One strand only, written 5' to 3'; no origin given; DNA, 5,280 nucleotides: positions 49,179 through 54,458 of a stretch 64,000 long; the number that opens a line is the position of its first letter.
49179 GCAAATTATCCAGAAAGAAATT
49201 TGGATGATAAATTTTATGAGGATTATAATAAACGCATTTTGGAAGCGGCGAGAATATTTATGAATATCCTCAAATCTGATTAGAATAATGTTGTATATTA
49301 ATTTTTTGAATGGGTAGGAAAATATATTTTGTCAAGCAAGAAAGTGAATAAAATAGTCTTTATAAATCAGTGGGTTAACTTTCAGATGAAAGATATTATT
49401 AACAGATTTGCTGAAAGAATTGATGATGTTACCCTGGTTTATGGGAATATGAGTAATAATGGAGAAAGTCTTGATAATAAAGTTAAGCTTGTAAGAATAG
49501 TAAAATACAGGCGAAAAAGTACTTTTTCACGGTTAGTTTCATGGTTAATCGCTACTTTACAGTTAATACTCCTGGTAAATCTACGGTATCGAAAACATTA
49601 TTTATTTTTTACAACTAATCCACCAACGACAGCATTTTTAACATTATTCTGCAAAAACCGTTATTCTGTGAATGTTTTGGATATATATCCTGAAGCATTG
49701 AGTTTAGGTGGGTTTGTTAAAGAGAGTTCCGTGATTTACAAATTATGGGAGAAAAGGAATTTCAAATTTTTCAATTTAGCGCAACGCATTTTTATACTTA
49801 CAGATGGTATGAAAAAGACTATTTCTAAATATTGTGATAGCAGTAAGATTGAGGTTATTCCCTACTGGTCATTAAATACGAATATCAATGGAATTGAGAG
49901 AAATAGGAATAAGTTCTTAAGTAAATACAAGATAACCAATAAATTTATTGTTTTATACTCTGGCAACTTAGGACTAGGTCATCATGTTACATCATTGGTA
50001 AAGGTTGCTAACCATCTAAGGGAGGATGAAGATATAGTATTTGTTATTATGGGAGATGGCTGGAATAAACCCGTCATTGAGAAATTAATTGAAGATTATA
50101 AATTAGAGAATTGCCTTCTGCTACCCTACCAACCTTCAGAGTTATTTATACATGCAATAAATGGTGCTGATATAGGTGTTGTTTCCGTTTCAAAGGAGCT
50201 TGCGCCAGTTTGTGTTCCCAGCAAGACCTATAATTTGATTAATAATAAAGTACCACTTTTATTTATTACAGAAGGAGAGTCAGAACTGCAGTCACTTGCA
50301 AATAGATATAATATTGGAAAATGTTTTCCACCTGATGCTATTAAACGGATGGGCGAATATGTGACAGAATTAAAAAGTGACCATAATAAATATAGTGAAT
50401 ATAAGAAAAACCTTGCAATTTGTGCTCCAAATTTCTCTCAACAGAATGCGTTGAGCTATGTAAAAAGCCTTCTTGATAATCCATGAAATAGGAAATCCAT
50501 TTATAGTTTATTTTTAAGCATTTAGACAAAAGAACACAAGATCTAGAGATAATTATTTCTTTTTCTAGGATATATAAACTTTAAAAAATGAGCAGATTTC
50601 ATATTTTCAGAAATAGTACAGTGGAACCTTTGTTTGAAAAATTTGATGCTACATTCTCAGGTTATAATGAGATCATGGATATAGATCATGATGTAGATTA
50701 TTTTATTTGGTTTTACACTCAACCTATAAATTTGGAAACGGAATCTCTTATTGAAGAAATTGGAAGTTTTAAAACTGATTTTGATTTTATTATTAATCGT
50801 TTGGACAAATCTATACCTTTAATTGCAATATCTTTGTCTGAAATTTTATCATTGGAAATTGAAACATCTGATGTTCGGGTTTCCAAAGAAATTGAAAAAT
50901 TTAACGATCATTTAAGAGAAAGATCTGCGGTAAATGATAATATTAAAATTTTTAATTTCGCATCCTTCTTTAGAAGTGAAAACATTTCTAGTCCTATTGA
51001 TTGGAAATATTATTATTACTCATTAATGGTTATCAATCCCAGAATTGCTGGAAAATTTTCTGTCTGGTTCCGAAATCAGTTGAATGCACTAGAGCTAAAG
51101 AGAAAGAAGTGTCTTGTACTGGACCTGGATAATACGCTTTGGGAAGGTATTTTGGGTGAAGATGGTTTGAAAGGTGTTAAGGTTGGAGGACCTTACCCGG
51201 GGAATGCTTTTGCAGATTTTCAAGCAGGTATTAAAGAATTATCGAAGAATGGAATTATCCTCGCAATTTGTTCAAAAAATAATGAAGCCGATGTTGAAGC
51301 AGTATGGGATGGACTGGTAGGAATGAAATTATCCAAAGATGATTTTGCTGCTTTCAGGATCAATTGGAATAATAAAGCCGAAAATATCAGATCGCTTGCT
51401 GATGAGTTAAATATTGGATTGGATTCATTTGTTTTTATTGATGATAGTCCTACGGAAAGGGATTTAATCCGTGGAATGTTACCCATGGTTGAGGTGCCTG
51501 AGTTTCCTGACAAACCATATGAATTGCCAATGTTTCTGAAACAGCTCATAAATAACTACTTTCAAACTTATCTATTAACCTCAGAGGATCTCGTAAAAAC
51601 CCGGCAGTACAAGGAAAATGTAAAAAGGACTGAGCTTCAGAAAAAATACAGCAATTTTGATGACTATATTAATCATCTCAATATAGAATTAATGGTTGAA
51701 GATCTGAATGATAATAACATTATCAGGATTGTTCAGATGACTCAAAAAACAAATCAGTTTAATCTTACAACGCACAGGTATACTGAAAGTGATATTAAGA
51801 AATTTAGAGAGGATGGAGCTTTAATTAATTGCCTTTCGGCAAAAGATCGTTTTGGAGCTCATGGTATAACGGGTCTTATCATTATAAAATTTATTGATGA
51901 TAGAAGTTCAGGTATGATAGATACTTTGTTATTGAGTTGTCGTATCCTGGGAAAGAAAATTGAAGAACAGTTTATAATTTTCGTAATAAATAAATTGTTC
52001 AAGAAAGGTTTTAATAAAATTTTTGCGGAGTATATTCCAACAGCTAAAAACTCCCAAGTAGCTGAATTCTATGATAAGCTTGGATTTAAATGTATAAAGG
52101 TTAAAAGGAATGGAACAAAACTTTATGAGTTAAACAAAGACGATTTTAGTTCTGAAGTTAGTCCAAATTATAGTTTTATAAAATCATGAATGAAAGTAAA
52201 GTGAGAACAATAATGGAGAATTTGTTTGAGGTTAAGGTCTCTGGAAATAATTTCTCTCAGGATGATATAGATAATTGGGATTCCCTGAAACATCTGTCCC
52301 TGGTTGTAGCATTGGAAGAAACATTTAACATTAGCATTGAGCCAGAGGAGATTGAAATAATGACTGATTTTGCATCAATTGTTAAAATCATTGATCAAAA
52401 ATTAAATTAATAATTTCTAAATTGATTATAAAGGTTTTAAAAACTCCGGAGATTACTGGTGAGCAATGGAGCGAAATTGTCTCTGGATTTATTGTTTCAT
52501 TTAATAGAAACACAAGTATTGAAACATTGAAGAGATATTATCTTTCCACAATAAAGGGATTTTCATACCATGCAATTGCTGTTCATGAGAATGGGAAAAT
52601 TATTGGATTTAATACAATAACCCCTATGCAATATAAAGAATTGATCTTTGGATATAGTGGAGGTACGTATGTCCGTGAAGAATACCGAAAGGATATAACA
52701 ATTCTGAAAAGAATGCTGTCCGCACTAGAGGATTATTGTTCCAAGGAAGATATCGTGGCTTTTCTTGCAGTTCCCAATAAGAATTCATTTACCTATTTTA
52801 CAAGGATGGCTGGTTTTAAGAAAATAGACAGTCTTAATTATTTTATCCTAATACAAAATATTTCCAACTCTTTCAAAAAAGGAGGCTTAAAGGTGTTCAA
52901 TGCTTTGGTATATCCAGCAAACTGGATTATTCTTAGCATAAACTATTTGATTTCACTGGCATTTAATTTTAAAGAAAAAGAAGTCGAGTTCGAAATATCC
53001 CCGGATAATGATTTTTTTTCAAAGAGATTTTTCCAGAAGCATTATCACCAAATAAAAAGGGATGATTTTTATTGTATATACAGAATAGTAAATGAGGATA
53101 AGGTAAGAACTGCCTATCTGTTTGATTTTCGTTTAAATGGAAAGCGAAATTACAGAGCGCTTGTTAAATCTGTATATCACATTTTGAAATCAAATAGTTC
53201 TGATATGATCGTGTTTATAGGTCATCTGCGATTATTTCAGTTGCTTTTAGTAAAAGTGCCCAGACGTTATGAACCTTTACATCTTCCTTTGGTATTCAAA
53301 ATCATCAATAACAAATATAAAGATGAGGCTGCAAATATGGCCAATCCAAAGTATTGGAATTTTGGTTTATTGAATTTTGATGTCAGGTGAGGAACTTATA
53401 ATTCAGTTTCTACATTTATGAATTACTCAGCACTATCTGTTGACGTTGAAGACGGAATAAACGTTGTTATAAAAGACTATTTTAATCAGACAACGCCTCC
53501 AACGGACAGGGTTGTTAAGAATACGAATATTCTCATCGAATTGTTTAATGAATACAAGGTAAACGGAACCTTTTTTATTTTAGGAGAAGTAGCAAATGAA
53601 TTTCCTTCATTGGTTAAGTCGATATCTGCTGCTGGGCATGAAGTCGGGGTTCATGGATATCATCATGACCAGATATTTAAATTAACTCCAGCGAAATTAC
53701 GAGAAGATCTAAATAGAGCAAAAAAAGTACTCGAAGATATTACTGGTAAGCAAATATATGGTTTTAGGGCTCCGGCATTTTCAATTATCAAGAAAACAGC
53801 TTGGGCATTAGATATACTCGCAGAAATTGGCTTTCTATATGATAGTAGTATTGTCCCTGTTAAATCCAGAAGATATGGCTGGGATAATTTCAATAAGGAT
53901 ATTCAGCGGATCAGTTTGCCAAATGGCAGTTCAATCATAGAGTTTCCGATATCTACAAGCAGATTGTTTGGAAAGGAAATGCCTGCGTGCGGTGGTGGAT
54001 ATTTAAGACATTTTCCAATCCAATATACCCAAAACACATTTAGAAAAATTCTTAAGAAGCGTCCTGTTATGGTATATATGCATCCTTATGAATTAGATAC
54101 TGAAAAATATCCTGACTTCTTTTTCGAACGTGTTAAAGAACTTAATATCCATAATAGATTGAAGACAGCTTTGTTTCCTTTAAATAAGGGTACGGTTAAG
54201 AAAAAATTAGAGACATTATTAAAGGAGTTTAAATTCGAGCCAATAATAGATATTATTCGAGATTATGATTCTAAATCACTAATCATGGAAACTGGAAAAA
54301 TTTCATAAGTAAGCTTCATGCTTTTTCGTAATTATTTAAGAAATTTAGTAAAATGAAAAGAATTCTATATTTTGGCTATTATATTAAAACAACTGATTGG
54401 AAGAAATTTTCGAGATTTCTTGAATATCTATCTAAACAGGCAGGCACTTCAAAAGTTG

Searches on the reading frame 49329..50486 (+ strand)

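Call 17: search_protein_families(library=pfam, proteins=[window:49329-50486:+], max_evalue=0.0001)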
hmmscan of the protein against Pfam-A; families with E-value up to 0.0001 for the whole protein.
window:49329-50486:+ (385 aa): 1 family
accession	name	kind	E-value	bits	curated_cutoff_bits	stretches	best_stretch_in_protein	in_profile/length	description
PF00534.26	Glycos_transf_1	-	1.2e-09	38.4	26.4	1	199-361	8-168/172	Glycosyl transferases group 1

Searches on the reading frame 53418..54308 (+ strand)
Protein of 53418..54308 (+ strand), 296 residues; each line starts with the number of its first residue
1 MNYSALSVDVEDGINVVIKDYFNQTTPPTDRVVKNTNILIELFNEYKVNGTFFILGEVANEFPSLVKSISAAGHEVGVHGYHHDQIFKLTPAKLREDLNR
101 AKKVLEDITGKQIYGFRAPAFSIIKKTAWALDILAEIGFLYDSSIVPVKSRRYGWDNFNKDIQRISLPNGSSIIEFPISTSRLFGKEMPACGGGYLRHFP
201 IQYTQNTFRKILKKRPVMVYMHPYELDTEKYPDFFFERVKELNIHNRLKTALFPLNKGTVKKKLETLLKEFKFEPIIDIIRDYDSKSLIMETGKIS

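Call 17: search_protein_families(library=pfam, proteins=[window:53418-54308:+], max_evalue=0.0001)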
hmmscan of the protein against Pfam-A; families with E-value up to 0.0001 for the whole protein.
window:53418-54308:+ (296 aa): 3 families
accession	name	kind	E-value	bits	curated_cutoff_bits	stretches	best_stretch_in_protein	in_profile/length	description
PF11959.13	DUF3473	-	3.5e-27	95.4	29.6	1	143-278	1-127/130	Domain of unknown function (DUF3473)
PF01522.26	Polysacc_deac_1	-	8.2e-23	81.1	23.1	1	34-128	19-113/124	Polysaccharide deacetylase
PF10096.14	DUF2334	-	5.2e-06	26.6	26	1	60-231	53-196/203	Uncharacterized protein conserved in bacteria (DUF2334)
